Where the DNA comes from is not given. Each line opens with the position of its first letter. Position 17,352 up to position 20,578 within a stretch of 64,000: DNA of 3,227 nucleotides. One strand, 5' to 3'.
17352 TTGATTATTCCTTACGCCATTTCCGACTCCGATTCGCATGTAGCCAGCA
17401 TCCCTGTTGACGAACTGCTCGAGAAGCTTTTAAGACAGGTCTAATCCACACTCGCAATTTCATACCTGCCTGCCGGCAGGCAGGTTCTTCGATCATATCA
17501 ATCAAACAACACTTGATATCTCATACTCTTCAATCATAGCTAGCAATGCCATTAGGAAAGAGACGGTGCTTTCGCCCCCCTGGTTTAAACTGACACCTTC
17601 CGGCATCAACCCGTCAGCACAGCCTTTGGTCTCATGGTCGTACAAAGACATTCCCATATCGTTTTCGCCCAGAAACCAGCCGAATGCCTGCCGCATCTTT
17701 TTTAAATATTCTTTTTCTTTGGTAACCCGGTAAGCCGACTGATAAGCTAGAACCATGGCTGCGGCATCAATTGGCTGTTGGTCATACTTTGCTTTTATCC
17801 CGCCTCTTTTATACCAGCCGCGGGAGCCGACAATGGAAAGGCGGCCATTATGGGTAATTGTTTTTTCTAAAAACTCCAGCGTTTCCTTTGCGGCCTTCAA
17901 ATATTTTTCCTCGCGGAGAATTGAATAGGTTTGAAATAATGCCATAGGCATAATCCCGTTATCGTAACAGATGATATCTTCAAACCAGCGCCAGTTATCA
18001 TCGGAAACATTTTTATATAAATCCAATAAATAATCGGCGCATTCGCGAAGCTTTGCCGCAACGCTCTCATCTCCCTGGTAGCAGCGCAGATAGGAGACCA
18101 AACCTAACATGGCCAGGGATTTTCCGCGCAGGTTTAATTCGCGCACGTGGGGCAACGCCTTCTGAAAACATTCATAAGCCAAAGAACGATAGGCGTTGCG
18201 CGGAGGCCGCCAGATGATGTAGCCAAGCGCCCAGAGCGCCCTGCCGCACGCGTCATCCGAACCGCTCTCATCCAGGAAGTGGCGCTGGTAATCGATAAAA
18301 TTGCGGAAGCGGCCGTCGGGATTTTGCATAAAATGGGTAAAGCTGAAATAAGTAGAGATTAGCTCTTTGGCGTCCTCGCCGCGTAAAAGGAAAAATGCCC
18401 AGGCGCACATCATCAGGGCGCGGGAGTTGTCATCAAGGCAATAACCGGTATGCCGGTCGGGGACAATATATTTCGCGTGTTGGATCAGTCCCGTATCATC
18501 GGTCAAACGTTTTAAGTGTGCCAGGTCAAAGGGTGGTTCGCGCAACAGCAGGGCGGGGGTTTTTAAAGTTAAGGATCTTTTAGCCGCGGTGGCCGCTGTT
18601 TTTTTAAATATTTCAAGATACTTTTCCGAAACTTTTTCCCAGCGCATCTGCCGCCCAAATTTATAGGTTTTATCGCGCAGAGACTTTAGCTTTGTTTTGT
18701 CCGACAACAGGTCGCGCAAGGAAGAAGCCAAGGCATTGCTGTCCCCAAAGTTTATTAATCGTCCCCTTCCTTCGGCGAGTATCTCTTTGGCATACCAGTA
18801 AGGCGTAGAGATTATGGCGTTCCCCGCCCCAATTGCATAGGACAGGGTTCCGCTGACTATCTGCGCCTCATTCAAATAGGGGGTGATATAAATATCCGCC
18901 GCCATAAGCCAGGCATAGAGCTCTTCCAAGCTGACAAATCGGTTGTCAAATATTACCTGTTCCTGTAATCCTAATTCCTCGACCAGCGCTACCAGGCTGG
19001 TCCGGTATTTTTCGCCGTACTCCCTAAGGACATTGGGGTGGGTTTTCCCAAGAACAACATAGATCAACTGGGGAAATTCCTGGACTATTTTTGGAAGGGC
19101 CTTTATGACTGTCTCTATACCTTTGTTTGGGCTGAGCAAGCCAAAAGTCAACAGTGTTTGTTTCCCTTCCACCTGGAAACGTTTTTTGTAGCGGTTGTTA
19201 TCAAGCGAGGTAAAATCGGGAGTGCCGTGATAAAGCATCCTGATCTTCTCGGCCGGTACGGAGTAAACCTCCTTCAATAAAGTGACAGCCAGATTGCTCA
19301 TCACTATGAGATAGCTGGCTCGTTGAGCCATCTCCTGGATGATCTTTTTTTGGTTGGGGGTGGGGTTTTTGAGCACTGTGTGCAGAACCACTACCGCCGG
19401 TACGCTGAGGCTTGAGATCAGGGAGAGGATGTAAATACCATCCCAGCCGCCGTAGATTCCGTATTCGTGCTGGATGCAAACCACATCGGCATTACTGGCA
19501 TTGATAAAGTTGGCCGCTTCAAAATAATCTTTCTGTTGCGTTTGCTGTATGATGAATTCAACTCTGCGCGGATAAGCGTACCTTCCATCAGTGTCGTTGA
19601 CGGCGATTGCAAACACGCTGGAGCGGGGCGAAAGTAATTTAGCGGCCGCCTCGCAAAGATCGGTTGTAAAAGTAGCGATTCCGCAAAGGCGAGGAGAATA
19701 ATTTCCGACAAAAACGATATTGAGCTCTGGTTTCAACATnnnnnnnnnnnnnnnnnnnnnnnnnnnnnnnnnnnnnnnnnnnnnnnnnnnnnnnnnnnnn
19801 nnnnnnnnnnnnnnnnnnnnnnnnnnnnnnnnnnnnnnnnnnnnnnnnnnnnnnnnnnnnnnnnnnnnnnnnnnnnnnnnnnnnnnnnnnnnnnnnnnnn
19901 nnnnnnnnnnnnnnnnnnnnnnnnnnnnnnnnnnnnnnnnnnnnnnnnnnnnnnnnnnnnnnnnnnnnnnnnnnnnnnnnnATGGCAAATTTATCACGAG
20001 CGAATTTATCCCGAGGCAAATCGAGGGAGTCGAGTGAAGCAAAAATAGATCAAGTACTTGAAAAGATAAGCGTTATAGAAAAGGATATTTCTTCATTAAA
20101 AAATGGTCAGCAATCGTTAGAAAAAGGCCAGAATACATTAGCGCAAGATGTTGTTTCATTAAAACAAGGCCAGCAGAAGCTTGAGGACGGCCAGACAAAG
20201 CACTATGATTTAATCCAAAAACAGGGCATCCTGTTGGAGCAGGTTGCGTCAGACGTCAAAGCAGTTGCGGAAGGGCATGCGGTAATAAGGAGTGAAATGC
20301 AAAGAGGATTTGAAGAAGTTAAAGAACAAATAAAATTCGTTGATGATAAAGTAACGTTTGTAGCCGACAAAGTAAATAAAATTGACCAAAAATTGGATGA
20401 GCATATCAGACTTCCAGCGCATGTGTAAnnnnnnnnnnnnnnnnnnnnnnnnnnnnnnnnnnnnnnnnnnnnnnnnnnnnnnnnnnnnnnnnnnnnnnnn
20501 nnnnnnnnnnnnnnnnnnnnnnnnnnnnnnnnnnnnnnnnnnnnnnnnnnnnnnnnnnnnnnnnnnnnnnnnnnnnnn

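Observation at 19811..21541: tRNA-Glu(CUC) plus a decayed direct repeat of its 3' half 1.65 kb away: remnant of a site-specific integration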

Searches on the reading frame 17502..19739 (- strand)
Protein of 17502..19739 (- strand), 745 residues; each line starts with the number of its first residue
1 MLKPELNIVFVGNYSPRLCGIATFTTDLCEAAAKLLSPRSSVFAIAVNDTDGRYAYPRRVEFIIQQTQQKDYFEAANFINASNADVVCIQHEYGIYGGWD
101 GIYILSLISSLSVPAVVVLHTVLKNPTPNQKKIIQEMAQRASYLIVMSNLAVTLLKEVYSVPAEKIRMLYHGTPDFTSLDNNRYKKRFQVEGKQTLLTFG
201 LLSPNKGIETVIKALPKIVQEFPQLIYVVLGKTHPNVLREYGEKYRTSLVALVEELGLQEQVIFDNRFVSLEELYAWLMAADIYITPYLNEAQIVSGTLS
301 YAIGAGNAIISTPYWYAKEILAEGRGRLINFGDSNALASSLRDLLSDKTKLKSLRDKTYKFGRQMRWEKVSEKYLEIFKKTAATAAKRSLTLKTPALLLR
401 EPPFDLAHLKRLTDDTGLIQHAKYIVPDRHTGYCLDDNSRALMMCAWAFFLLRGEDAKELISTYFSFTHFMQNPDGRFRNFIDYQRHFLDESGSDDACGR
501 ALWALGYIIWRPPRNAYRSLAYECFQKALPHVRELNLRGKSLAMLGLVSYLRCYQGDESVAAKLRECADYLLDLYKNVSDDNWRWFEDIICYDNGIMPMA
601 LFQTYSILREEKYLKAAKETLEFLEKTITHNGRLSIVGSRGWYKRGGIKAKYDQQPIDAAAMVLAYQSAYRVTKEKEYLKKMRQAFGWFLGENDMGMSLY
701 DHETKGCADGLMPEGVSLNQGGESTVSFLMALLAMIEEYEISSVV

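Call 11: search_protein_families(library=pfam, proteins=[window:17502-19739:-], max_evalue=0.01)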
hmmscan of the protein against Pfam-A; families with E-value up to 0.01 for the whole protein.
window:17502-19739:- (745 aa): 7 families
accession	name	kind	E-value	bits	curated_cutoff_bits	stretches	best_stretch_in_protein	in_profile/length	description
PF00534.26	Glycos_transf_1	-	4.6e-17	62.5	26.4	1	188-360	9-171/172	Glycosyl transferases group 1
PF13692.12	Glyco_trans_1_4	-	1.9e-14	54.5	27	1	194-347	2-142/142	Glycosyl transferases group 1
PF13439.12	Glyco_transf_4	-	2.6e-06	28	28.5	1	20-172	3-165/170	Glycosyltransferase Family 4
PF06662.19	C5-epim_C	-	0.00012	22.1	23.3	0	594-644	31-82/188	D-glucuronyl C5-epimerase C-terminus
PF07944.18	Beta-AFase-like_GH127_cat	-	0.00023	20.8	24.9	1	544-683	131-252/376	Beta-L-arabinofuranosidase, GH127 catalytic domain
PF07470.19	Glyco_hydro_88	-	0.00072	19.1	26.6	1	583-693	27-110/352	Glycosyl Hydrolase Family 88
PF00759.25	Glyco_hydro_9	-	0.0038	17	27.7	1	568-698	229-372/444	Glycosyl hydrolase family 9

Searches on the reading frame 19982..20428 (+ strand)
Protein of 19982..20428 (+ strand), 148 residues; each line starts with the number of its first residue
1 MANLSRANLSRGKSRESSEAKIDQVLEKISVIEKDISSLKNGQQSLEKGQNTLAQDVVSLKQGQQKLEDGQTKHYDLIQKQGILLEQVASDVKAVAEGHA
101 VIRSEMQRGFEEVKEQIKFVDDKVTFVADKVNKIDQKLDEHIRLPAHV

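Call 11: search_protein_families(library=pfam, proteins=[window:19982-20428:+], max_evalue=0.01)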
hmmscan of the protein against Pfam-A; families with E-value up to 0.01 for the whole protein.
window:19982-20428:+ (148 aa): 2 families
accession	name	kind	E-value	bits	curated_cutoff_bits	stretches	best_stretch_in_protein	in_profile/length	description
PF20667.3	Sec10_N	-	0.0027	18.2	27.4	1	85-140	26-81/118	Exocyst complex component Sec10, N-terminal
PF18595.6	Nuf2_DHR10-like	-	0.0061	17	28.4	1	15-90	14-89/117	Nuf2, DHR10-like domain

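Call 12: search_protein_families(library=phrogs, proteins=[window:19982-20428:+], max_evalue=0.1)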
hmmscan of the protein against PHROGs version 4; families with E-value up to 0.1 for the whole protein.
window:19982-20428:+ (148 aa): 12 families
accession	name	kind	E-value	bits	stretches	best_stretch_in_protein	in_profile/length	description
phrog_5553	-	unknown function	9.4e-07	30.1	1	16-66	31-81/114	-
phrog_3961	-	unknown function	0.0036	18.2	1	20-69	55-104/112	-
phrog_19043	-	unknown function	0.015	16.7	1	19-68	44-93/99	-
phrog_5225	-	unknown function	0.017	16.5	1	91-142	4-55/92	-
phrog_12106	-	unknown function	0.02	15.8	0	85-124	16-53/65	-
phrog_5211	-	unknown function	0.021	16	0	10-62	26-74/112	-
phrog_27560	-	unknown function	0.026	15.6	0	99-138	46-85/146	-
phrog_6701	-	unknown function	0.04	14.7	1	78-140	42-107/169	-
phrog_13567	-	unknown function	0.042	14.9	0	104-140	13-49/82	-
phrog_7222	-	unknown function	0.044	15.4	1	82-143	30-88/99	-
phrog_9414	-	unknown function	0.059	14.4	0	17-44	41-68/71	-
phrog_11953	-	DNA, RNA and nucleotide metabolism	0.079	13.7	0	30-142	3-112/154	exonuclease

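Call 72: find_homologous_proteins(query=window:19982-20428:+, max_evalue=0.00001)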
Query window:19982-20428:+ (148 aa): 18 proteins with E <= 0.00001 among 50 candidates.
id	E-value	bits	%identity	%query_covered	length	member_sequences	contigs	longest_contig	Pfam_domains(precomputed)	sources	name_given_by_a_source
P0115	1.3e-83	296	100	100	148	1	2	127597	-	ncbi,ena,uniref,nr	ncbi:MAG: hypothetical protein FD145_245 [Candidatus Saganbacteria bacterium]|uniref:Uncharacterized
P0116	3.0e-37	146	63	88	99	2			-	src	-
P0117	7.2e-34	135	76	59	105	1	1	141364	-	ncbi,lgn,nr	ncbi:hypothetical protein HZC34_00920 [Candidatus Saganbacteria bacterium]|nr:hypothetical protein [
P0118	4.4e-23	100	67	55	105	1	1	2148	-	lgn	-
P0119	7.4e-22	96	53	85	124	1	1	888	-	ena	-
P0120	1.3e-21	95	53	86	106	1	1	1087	-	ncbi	-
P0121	7.4e-21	93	49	86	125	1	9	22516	-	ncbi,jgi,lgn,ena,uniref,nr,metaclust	ncbi:hypothetical protein COT42_06810 [Candidatus Saganbacteria bacterium CG08_land_8_20_14_0_20_45_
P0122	4.3e-20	90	48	86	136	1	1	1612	-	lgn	-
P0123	4.0e-19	87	47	89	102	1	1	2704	-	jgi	jgi:hypothetical protein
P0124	7.1e-19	86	58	57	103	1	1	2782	-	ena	-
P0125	3.4e-18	84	43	88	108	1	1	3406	-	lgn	-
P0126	3.4e-17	81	43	86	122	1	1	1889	-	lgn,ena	-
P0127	7.8e-16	77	57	55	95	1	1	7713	-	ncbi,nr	ncbi:MAG: hypothetical protein NT099_02785 [Candidatus Saganbacteria bacterium]|nr:hypothetical prot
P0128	9.6e-16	76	51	44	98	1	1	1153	-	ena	-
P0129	6.7e-15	74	47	47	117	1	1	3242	-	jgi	jgi:uncharacterized protein YaaN involved in tellurite resistance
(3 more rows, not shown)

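Call 73: find_encoding_contigs(protein=P0117, flank=10000, max_places=3)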
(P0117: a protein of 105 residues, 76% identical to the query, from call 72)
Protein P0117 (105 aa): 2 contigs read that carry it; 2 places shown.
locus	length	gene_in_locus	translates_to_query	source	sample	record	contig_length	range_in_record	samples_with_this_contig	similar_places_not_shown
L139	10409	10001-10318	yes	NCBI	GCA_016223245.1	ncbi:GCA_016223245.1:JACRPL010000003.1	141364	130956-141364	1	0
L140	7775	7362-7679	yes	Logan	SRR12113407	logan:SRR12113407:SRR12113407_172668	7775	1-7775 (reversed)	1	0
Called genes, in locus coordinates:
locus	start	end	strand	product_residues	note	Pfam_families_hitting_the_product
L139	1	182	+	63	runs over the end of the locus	-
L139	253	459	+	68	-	-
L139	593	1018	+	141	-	PF01475:FUR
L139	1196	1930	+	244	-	-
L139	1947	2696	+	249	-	PF13557:Phenol_MetA_deg (weak)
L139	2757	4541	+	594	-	PF01926:MMR_HSR1, PF02421:FeoB_N, PF07670:Gate, PF07664:FeoB_C, PF07670:Gate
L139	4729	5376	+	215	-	PF02742:Fe_dep_repr_C, PF04023:FeoA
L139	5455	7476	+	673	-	PF03477:ATP-cone, PF13597:NRDD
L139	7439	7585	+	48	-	PF13597:NRDD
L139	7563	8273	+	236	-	PF13353:Fer4_12, PF04055:Radical_SAM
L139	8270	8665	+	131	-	PF02082:Rrf2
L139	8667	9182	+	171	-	PF00578:AhpC-TSA, PF08534:Redoxin, PF00085:Thioredoxin, PF00255:GSHPx (weak), PF02630:SCO1-SenC (faint), PF13098:Thioredoxin_2, PF13905:Thioredoxin_8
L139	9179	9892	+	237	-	PF02683:DsbD_TM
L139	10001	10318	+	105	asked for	-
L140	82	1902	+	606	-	PF01926:MMR_HSR1, PF02421:FeoB_N, PF07670:Gate, PF07664:FeoB_C, PF07670:Gate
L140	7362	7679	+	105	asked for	-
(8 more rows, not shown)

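Call 74: find_encoding_contigs(protein=P0121, flank=10000, max_places=4)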
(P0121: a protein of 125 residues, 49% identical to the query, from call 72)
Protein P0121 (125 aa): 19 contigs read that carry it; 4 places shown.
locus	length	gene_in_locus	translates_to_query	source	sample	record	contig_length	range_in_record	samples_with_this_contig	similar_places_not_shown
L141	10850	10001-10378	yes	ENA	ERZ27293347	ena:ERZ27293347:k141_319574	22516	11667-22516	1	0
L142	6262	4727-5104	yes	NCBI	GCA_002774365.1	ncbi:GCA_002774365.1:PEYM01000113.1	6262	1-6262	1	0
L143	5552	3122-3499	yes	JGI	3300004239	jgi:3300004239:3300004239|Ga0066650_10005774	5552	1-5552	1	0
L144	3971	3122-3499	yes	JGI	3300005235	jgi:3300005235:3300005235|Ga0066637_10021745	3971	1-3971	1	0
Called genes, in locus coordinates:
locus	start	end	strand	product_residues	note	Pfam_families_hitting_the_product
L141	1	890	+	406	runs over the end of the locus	PF08843:AbiEii, PF13280:WYL (faint)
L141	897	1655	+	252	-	PF05066:HARE-HTH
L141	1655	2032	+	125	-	-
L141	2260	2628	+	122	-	-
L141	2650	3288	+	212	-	PF01726:LexA_DNA_bind, PF00717:Peptidase_S24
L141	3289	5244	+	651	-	PF13588:HSDR_N_2, PF02384:N6_Mtase, PF07669:Eco57I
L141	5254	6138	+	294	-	-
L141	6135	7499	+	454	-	PF01420:Methylase_S (weak)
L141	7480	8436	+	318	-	PF01207:Dus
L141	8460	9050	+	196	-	PF01914:MarC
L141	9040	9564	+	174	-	PF01863:YgjP-like, PF08325:WLM (faint)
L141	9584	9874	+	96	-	PF11950:DUF3467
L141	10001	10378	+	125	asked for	-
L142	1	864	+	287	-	?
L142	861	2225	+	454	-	PF01420:Methylase_S (weak)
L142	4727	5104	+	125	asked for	-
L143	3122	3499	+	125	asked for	-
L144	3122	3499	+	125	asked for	-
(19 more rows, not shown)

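Call 81: search_protein_families(library=padloc, proteins=[window:19982-20428:+], max_evalue=0.01)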
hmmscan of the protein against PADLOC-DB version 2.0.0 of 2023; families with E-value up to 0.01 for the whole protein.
window:19982-20428:+ (148 aa): 5 families
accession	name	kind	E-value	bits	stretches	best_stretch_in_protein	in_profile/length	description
PDLC02730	PbeC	-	0.0011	15.7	1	11-143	388-518/651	PbeC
PDLC00551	JetC2|JetC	-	0.0039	13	1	19-141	328-450/1365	DUF3584 domain; MukB-like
PDLC00582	JetC3|JetC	-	0.0053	12.6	1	10-139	843-971/1472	DUF3584 domain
PDLC00006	DruC1|DruC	-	0.0068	12.9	1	20-139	168-283/626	Unknown function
PDLC03865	LmuB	-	0.0089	12.2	1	13-138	645-778/1007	-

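Call 82: search_protein_families(library=ncbifam, proteins=[window:19982-20428:+], max_evalue=0.01)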
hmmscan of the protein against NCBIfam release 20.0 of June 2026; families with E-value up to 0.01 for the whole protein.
window:19982-20428:+ (148 aa): 5 families
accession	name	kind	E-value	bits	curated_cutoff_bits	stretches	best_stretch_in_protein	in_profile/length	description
TIGR02169.1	SMC_prok_A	equivalog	4.6e-05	21.3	729.4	1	13-140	696-824/1165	chromosome segregation protein SMC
TIGR04523.1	Mplasa_alph_rch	subfamily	7.7e-05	20.8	270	1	18-138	529-647/745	helix-rich protein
NF045487.1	ASRP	equivalog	0.0029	16.3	300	1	15-140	350-478/593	archaea-specific SMC-related protein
TIGR02168.1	SMC_prok_B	equivalog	0.0042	14.9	567.35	1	15-136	674-798/1181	chromosome segregation protein SMC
NF043058.1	T4SS_LegC2C7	subfamily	0.0054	15.7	350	0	25-117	141-233/348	LegC2/C7 family Dot/Icm T4SS effector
